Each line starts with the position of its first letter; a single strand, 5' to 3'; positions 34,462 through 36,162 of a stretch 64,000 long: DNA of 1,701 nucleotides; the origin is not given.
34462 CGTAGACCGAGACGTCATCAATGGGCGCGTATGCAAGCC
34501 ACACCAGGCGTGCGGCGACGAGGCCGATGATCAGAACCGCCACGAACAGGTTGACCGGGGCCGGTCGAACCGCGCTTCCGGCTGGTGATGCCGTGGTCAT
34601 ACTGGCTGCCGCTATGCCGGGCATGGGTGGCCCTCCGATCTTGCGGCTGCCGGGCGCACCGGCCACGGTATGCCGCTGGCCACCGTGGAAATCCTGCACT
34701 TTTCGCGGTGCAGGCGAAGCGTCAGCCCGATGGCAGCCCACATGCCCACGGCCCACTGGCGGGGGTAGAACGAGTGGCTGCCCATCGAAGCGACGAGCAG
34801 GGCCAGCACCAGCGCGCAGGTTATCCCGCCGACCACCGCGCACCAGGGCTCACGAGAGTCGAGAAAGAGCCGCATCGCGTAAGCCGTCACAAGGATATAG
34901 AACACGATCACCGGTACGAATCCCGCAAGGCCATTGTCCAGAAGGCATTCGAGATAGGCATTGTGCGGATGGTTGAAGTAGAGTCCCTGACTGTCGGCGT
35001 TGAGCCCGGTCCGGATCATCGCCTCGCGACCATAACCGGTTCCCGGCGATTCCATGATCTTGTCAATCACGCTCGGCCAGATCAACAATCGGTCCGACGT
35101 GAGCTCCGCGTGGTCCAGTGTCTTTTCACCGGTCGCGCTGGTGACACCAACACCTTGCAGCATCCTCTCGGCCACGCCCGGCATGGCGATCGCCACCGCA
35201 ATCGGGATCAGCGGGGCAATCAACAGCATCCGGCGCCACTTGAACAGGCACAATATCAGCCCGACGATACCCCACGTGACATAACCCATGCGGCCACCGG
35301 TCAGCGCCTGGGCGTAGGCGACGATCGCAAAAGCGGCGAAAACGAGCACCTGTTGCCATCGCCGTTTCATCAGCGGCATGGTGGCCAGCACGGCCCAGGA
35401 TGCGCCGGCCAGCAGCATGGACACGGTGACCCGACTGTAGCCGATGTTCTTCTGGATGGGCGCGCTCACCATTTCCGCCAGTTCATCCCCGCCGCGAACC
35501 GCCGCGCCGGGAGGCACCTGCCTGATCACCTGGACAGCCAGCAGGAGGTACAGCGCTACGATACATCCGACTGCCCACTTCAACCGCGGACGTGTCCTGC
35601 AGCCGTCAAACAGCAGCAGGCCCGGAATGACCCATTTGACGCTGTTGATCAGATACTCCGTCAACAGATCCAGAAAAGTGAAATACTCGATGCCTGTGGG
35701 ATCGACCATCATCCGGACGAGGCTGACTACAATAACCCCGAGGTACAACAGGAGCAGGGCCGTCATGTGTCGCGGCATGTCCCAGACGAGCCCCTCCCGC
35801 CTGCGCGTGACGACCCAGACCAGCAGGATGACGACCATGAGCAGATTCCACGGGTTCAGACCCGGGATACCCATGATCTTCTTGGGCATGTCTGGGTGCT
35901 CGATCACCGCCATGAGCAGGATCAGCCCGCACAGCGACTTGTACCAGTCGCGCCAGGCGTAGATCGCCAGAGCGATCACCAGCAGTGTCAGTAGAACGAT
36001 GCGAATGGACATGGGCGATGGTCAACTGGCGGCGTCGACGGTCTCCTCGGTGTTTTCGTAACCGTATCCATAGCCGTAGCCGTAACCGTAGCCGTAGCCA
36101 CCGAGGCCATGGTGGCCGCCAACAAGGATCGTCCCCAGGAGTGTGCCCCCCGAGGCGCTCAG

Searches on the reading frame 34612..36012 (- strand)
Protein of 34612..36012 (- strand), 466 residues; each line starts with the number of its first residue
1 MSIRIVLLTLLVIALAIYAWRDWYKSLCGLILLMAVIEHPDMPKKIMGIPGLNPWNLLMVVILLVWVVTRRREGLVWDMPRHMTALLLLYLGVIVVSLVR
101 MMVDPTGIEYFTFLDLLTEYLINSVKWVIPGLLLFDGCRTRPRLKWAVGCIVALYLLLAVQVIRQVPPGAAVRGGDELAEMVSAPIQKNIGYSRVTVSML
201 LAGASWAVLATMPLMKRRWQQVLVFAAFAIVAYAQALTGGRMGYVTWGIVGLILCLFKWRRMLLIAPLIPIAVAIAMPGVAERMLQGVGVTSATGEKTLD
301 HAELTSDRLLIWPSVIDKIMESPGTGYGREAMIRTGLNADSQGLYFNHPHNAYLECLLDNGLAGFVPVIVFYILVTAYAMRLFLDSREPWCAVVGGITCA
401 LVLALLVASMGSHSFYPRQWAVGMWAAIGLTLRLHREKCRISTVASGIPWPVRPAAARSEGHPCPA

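Call 36: search_protein_families(library=pfam, proteins=[window:34612-36012:-], max_evalue=0.00001)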
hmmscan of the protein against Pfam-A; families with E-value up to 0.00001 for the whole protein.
window:34612-36012:- (466 aa): 1 family
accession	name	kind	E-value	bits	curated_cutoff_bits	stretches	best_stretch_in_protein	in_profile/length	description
PF04932.20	Wzy_C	-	6.5e-16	58.9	31.7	1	226-366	1-146/149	O-Antigen ligase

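Call 41: search_protein_families(library=ncbifam, proteins=[window:34612-36012:-], max_evalue=0.00001)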
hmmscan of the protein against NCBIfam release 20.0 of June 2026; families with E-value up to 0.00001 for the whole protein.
window:34612-36012:- (466 aa): 0 families
